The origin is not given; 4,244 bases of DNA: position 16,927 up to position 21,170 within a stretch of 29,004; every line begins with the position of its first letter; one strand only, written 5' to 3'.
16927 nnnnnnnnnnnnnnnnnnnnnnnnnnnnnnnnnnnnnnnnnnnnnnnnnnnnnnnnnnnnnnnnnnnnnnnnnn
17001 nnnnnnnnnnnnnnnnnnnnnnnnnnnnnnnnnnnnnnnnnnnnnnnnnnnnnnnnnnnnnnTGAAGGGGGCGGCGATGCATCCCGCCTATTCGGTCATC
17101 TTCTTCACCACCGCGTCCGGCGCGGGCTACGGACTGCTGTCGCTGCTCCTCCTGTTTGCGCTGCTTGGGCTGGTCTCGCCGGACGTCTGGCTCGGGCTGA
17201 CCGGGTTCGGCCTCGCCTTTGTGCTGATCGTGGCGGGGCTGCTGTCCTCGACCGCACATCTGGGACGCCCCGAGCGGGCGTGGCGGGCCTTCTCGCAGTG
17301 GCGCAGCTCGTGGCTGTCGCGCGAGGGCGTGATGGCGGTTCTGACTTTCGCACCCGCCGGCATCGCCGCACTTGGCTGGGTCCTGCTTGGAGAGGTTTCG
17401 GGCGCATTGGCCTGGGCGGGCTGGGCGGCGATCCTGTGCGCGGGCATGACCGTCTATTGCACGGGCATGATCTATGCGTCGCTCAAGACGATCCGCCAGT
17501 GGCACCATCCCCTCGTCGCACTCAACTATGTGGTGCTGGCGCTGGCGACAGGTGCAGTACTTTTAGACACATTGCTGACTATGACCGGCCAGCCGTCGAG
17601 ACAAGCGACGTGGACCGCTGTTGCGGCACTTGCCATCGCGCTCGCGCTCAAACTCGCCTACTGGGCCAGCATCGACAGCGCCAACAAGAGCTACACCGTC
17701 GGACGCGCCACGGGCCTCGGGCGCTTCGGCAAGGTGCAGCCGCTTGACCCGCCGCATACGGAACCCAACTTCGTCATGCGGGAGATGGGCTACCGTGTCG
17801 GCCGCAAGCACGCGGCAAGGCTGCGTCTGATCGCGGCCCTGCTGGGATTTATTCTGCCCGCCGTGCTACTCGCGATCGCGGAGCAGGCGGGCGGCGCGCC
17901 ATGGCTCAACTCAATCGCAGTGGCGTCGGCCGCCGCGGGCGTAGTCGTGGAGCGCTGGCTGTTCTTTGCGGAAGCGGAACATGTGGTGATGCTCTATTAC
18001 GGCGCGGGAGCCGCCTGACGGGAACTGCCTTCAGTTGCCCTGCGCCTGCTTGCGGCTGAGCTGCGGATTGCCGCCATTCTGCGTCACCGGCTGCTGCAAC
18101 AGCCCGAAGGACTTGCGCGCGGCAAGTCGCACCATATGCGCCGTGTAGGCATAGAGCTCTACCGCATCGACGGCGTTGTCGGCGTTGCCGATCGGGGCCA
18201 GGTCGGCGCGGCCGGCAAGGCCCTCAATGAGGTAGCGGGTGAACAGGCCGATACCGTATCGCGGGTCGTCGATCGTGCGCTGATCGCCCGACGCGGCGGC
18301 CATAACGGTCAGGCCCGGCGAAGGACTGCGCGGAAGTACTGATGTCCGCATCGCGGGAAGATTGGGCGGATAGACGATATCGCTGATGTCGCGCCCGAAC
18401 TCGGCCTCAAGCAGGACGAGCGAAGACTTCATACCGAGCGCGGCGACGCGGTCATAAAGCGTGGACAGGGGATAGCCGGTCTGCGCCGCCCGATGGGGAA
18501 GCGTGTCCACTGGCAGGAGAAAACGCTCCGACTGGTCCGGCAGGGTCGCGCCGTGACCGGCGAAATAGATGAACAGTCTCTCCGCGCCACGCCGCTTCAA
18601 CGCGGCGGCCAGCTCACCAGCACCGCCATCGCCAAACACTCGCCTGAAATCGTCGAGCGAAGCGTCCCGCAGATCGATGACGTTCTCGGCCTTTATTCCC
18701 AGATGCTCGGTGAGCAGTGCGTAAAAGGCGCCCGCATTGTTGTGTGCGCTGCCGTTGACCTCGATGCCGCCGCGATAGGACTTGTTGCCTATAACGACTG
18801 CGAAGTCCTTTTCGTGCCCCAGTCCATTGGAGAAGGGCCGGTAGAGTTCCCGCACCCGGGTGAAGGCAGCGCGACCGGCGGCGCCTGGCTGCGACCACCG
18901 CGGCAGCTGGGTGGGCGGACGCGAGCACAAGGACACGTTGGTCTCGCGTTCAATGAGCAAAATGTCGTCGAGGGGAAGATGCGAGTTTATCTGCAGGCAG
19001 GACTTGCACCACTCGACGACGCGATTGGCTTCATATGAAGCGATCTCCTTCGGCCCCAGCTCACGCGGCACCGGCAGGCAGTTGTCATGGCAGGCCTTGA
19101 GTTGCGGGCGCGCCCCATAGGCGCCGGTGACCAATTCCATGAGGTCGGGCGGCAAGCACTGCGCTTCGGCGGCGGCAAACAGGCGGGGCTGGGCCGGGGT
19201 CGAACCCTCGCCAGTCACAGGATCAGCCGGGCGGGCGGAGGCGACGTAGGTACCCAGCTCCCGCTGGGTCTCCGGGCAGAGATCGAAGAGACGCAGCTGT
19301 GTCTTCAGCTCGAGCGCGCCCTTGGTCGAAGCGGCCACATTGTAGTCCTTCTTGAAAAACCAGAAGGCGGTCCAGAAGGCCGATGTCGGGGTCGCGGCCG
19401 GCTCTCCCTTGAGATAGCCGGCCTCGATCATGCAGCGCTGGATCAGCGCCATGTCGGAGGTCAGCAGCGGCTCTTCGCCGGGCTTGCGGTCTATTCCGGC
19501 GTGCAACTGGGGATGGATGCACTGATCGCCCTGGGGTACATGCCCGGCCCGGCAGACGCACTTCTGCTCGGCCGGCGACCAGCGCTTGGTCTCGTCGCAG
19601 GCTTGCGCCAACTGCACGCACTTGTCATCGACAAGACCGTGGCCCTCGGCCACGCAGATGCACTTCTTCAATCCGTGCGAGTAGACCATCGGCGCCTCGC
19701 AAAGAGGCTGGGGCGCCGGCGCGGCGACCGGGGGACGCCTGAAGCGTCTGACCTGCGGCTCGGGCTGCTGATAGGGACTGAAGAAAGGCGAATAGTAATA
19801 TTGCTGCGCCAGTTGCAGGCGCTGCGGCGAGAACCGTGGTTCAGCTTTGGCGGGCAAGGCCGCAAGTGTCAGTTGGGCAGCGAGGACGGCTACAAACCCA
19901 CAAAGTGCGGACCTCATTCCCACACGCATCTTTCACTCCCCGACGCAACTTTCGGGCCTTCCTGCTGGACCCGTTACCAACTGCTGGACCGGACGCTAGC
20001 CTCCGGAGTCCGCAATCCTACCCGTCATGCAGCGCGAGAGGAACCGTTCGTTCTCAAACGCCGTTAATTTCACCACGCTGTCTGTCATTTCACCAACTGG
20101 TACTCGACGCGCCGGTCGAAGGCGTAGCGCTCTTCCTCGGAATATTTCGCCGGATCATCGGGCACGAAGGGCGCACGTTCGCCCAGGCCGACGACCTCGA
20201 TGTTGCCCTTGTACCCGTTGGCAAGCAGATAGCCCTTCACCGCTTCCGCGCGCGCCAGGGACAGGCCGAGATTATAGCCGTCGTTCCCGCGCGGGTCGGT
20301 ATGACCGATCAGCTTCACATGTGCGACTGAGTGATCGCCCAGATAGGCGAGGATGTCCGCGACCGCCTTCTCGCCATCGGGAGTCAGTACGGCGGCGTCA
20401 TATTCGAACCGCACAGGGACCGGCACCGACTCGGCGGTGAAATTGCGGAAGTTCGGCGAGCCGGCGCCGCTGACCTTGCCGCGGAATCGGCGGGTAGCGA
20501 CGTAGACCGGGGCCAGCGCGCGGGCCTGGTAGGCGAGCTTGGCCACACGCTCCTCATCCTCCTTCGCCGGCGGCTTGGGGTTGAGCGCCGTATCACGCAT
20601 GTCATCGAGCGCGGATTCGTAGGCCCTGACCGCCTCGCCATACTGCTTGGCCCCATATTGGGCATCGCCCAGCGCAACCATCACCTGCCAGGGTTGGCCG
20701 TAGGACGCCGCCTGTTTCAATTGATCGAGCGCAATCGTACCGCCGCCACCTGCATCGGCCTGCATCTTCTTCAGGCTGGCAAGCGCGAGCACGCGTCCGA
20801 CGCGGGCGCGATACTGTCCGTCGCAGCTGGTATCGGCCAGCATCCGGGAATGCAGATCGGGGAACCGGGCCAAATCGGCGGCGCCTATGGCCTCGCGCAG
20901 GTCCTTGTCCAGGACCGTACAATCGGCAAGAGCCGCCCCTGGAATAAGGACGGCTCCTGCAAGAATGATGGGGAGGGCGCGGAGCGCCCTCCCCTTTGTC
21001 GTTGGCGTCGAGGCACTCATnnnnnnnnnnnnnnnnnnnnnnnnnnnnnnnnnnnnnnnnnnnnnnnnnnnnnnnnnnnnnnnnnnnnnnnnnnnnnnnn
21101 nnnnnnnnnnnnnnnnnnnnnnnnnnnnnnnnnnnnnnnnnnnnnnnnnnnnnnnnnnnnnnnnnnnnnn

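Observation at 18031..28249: Candidate undescribed system: a seven-gene periplasmic caspase / pseudo-caspase / c-type cytochrome / OmpA cluster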

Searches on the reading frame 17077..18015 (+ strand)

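Call 79: search_protein_families(library=pfam, proteins=[window:17077-18015:+], max_evalue=0.00001)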
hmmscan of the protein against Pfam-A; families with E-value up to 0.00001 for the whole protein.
window:17077-18015:+ (313 aa): 1 family
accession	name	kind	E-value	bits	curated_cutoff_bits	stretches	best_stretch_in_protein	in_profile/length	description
PF04976.17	DmsC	-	1.1e-16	61.5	22.3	1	4-297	7-273/275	DMSO reductase anchor subunit (DmsC)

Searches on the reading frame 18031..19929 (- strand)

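Call 4: search_protein_families(library=pfam, proteins=[window:18031-19929:-], max_evalue=0.01)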
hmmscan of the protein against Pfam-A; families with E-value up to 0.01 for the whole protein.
window:18031-19929:- (632 aa): 1 family
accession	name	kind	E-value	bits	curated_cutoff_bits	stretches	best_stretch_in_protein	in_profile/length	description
PF00656.27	Peptidase_C14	-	9.5e-06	25.9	21.4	1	376-575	3-195/233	Caspase domain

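Call 5: search_protein_families(library=ncbifam, proteins=[window:18031-19929:-], max_evalue=0.01)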
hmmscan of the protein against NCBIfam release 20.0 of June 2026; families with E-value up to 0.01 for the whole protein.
window:18031-19929:- (632 aa): 1 family
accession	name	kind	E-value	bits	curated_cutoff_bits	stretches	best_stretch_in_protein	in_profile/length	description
NF047832.1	caspase_w_EACC1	subfamily_domain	3.3e-11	43.1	140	1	377-600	3-208/211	caspase, EACC1-associated type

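Call 77: search_protein_families(library=padloc, proteins=[window:18031-19929:-], max_evalue=0.01)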
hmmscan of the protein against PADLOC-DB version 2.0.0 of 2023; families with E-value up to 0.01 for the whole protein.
window:18031-19929:- (632 aa): 0 families

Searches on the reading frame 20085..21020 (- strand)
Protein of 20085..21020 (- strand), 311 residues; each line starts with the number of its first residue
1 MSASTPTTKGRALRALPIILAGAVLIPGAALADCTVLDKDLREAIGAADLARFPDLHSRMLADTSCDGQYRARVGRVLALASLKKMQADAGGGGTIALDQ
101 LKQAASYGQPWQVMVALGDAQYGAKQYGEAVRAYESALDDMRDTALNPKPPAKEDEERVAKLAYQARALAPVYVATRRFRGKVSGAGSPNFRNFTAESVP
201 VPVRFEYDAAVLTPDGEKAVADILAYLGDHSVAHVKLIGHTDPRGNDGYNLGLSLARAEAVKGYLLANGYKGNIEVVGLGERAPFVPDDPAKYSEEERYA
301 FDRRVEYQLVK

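Call 4: search_protein_families(library=pfam, proteins=[window:20085-21020:-], max_evalue=0.01)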
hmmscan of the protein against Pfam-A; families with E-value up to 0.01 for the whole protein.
window:20085-21020:- (311 aa): 1 family
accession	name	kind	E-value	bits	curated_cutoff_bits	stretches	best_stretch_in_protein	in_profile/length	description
PF00691.25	OmpA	-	4.2e-14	53.1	27.2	1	205-292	2-92/98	OmpA family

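Call 5: search_protein_families(library=ncbifam, proteins=[window:20085-21020:-], max_evalue=0.01)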
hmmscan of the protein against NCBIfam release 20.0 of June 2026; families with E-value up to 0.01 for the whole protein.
window:20085-21020:- (311 aa): 17 families
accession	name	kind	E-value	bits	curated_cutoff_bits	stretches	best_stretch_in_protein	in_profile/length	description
NF053612.1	anchor_PA1041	equivalog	1.9e-16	60.7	250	1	203-308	133-234/236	PA1041 family peptidoglycan-binding anchor lipoprotein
NF053611.1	YiaD_Gzip_OmpA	equivalog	4.2e-16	59.3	175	1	200-307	101-204/206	YiaD family glycine zipper/OmpA-like lipoprotein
NF053585.1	OMP_LP_YfiB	equivalog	3.9e-15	56.1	128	1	203-298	58-154/163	outer membrane lipoprotein YfiB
TIGR02802.1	Pal_lipo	equivalog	5.2e-15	55.4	125.35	1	203-306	2-101/104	peptidoglycan-associated lipoprotein Pal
NF045787.1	OmpABordt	equivalog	3.5e-12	46.4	200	1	205-310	89-190/194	outer membrane protein OmpA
NF052230.1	T9SS_PorE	exception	4.2e-11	41.8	600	1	204-284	518-599/648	PorE family type IX secretion system protein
NF007804.1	PRK10510.1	equivalog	6.3e-10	38.8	307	1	177-309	86-216/219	OmpA family lipoprotein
NF008071.1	PRK10808.1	equivalog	6.9e-10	38.8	277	1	202-307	232-344/358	porin OmpA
TIGR03789.1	pdsO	hypoth_equivalog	1.1e-09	38.3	152.2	1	200-306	138-240/243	sortase-associated OmpA-like protein PdsO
NF053607.1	CHU_0125_OmpA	equivalog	1.7e-09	36.8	620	1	205-310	535-637/639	CHU_0125 family OmpA-like outer membrane integrity protein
NF053613.1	OMP_toxin_LptF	equivalog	8.8e-09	35.4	400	1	203-307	143-243/256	lipotoxin F family OmpA-related lipoprotein LptF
NF007424.1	PRK09967.1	equivalog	1.7e-08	34.7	155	1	205-298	56-151/160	OmpA family protein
NF033763.1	exchanger_TraB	exception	1.8e-08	32.8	700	1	203-309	394-497/522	outer membrane exchange protein TraB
NF008067.1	PRK10802.1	equivalog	4e-07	30.1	261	1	204-298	70-166/171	peptidoglycan-associated lipoprotein Pal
TIGR03350.1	type_VI_ompA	equivalog_domain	2.6e-05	24.2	139.8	1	212-306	41-134/137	type VI secretion system protein TssL, long form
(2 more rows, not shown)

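Call 26: search_protein_families(library=pfam, proteins=[window:20088-21020:-], max_evalue=10)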
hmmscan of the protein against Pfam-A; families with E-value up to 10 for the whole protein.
window:20088-21020:- (311 aa): 3 families
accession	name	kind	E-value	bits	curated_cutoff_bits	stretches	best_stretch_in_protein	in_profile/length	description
PF00691.25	OmpA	-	4.2e-14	53.1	27.2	1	205-292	2-92/98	OmpA family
PF07719.23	TPR_2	-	0.013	16.1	27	1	113-139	3-29/34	Tetratricopeptide repeat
PF13424.12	TPR_12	-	0.035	14.7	30.1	1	113-140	47-74/77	Tetratricopeptide repeat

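Call 77: search_protein_families(library=padloc, proteins=[window:20085-21020:-], max_evalue=0.01)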
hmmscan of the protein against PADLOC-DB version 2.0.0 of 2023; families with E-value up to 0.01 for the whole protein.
window:20085-21020:- (311 aa): 3 families
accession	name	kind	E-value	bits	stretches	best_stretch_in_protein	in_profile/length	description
PDLC00609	ZorB1|ZorB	-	2.3e-06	25.3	1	230-280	131-190/232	MotB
PDLC00612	ZorB1|ZorB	-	0.0016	16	1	233-261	185-213/293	MotB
PDLC00611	ZorB1|ZorB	-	0.0053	14.4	1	227-270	128-171/240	MotB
